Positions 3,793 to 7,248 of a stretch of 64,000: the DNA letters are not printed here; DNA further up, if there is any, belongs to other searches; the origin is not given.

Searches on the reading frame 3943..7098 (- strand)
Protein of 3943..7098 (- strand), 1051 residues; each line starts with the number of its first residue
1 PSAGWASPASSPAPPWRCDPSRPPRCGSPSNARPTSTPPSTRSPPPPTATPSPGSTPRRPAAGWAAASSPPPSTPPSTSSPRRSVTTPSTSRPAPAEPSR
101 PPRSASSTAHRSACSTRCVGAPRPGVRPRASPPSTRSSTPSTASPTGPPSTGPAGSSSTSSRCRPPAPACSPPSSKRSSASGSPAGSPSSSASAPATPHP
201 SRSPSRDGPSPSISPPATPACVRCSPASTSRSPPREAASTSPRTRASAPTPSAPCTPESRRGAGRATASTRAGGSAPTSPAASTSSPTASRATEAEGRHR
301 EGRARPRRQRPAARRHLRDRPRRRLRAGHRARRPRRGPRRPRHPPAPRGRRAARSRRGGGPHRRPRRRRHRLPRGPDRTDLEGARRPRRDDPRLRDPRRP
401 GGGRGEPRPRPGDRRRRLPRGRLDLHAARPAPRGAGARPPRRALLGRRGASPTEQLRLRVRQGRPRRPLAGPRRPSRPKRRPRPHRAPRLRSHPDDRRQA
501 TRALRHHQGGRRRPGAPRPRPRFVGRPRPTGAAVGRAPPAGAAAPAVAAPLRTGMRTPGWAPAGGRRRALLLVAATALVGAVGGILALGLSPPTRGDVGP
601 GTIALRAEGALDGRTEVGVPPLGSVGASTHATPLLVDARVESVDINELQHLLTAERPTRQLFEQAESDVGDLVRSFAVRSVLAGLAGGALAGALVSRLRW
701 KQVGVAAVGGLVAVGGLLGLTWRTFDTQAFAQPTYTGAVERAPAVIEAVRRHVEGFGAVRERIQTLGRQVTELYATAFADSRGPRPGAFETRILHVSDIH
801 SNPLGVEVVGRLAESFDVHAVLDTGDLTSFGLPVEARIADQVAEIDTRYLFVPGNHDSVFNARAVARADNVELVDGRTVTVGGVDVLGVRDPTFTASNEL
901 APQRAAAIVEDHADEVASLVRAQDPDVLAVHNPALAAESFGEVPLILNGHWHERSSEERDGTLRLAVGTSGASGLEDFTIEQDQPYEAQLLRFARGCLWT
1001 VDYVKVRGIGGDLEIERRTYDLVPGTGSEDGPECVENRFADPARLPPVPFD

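Call 52: search_protein_families(library=pfam, proteins=[window:3943-7098:-], max_evalue=0.0001)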
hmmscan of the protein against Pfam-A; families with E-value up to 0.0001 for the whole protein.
window:3943-7098:- (1051 aa): 2 families
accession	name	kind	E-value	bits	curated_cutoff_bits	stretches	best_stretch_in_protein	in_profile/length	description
PF00149.33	Metallophos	-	2.6e-10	41.5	21.5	1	792-953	2-190/191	Calcineurin-like phosphoesterase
PF12850.12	Metallophos_2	-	4.7e-08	33.6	27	1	792-972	2-137/154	Calcineurin-like phosphoesterase superfamily domain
